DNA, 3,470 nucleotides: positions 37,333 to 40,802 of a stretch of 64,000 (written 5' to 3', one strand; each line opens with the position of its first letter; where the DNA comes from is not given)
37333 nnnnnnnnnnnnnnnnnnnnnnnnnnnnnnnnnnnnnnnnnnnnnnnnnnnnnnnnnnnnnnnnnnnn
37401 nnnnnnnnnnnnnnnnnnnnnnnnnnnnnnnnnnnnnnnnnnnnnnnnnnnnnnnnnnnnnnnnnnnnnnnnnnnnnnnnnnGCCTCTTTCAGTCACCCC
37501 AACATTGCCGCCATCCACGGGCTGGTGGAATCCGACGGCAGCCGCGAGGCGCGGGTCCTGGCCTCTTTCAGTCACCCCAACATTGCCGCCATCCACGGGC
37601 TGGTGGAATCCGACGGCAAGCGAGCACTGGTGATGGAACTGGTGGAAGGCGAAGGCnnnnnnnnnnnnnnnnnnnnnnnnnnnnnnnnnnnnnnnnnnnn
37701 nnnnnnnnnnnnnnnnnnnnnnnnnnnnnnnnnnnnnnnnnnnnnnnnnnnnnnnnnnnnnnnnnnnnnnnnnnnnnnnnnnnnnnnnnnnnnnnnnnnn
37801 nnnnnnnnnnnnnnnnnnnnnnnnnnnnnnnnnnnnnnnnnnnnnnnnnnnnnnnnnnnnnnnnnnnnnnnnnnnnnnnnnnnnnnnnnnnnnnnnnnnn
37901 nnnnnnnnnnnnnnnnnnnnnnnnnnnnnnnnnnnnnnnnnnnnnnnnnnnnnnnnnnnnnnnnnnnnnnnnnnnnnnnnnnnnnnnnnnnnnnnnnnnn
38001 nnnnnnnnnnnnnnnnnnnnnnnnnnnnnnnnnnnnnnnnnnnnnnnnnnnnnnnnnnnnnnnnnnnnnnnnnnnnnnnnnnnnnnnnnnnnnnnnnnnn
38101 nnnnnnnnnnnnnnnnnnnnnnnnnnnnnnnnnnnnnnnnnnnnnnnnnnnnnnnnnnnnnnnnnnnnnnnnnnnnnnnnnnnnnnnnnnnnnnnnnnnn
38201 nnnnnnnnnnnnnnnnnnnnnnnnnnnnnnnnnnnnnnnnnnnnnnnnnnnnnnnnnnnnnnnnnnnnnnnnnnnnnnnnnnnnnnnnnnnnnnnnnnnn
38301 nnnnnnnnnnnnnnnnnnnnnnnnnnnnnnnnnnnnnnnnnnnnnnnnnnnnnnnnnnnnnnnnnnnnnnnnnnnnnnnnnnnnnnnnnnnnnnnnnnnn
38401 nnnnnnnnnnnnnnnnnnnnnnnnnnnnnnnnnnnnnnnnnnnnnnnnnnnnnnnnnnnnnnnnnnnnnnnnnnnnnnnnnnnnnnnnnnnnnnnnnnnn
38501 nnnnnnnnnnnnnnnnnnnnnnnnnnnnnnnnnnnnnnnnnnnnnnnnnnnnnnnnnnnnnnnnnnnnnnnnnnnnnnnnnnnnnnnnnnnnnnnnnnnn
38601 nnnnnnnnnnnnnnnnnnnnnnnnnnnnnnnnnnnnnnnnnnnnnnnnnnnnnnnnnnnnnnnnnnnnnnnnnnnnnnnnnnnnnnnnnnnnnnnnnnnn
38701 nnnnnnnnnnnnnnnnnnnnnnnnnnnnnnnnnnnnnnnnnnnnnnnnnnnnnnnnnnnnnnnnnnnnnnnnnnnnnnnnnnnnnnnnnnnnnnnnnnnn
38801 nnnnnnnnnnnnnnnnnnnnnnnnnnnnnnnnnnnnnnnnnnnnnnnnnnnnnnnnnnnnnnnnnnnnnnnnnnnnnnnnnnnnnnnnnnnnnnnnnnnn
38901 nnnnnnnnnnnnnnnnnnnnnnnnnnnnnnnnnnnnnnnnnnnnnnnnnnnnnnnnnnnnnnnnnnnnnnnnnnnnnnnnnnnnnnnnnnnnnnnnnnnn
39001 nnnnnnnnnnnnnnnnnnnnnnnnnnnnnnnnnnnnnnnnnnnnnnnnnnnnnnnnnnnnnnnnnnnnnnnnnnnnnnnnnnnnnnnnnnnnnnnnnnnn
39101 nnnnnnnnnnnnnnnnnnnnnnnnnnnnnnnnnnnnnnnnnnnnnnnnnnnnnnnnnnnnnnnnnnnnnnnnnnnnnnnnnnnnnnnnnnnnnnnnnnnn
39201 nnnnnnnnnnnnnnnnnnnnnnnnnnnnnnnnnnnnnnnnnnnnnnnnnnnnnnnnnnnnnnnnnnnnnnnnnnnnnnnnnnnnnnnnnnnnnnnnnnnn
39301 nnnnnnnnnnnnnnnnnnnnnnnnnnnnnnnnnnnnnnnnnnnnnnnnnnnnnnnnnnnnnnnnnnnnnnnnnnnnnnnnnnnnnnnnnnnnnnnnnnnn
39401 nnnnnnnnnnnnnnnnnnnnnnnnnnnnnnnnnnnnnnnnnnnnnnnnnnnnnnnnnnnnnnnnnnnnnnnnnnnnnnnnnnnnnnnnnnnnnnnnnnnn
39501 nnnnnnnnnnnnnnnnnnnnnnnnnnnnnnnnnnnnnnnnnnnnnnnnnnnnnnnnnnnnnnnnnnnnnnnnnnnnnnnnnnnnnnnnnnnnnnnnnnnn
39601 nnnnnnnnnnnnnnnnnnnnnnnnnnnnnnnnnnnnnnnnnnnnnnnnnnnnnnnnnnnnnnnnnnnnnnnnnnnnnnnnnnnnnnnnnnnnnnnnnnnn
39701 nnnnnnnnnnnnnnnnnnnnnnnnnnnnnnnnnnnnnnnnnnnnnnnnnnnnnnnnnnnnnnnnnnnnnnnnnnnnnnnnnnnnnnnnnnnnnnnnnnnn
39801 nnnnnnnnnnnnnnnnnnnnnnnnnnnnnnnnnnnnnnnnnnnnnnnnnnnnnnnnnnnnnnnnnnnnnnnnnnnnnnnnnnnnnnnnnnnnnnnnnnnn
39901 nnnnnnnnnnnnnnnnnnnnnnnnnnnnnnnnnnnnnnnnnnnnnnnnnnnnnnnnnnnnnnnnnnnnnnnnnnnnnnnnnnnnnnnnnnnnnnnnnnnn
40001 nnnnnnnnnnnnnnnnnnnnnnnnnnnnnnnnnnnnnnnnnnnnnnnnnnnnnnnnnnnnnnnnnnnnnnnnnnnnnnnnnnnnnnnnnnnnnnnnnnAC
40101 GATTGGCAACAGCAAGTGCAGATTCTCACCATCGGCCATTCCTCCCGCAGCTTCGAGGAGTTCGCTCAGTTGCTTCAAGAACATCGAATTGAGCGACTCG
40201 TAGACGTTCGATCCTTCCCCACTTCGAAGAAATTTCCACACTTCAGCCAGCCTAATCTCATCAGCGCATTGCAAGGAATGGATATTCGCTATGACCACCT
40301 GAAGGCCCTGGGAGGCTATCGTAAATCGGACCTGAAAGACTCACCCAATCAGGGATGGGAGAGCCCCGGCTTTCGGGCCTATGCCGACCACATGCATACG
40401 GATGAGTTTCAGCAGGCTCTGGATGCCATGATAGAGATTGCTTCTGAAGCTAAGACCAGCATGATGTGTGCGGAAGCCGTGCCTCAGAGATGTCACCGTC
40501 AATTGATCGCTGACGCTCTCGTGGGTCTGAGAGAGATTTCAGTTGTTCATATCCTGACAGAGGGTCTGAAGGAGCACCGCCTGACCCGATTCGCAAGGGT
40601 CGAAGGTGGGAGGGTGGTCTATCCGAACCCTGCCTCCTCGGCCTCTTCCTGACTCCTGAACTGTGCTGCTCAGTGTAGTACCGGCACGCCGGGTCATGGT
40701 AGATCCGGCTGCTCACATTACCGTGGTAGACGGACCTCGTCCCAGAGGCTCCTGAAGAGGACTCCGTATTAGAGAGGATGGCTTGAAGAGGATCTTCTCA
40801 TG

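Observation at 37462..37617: Perfect 78-bp in-frame tandem duplication inside the kinase catalytic domain of the STK-TolB fusion protein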

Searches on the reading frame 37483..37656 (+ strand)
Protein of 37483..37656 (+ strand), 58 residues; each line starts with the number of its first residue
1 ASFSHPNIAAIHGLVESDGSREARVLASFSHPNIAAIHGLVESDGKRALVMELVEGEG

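Call 62: find_homologous_proteins(query=window:37483-37656:+, max_evalue=0.00001)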
Query seq(58 aa) (58 aa): 175 proteins with E <= 0.00001 among 774 candidates; the best 120 are listed.
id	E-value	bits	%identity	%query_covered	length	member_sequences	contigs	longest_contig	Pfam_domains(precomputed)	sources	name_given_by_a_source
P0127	1.8e-9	55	81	64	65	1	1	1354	-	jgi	jgi:eukaryotic-like serine/threonine-protein kinase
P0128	6.1e-9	53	81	64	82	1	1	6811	PF07714.24,PF00069.32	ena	-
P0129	7.8e-9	53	76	64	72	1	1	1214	PF07714.24,PF00069.32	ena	-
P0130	1.3e-8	52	81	62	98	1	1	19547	PF07714.24,PF00069.32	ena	-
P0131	1.3e-8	52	81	64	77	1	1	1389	PF07714.24,PF00069.32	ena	-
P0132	1.6e-8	52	81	64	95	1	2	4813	PF07714.24,PF00069.32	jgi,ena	jgi:serine/threonine protein kinase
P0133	2.3e-8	51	78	64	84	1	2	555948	PF07714.24,PF00069.32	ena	-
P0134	3.0e-8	51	81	64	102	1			PF07714.24,PF00069.32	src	-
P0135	3.2e-8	51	81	62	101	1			PF07714.24,PF00069.32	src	-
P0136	3.3e-8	51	76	66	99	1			PF07714.24,PF00069.32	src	-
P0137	3.3e-8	51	81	62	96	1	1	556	PF07714.24,PF00069.32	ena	-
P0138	3.9e-8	50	81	64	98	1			PF07714.24,PF00069.32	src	-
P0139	4.1e-8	50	78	64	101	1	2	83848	PF07714.24,PF00069.32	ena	-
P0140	4.2e-8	50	81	64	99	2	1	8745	PF07714.24,PF00069.32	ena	-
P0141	4.4e-8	50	81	64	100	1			PF07714.24,PF00069.32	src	-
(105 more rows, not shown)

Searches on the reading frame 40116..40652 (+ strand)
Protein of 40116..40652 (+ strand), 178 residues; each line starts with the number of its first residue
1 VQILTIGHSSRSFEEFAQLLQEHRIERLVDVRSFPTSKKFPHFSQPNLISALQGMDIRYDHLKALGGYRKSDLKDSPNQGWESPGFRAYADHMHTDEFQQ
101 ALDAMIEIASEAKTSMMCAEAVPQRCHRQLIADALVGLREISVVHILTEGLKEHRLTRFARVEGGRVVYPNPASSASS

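Call 53: search_protein_families(library=pfam, proteins=[window:40116-40652:+], max_evalue=0.001)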
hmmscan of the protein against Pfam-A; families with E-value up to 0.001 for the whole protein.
window:40116-40652:+ (178 aa): 2 families
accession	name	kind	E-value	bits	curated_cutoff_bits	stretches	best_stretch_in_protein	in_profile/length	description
PF04343.18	DUF488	-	1.7e-28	100.1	22.2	1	13-135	2-121/121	Domain of unknown function DUF488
PF22751.1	DUF488-N3a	-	0.00048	20.8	27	1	87-135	65-114/118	Active DUF488-N3 subclade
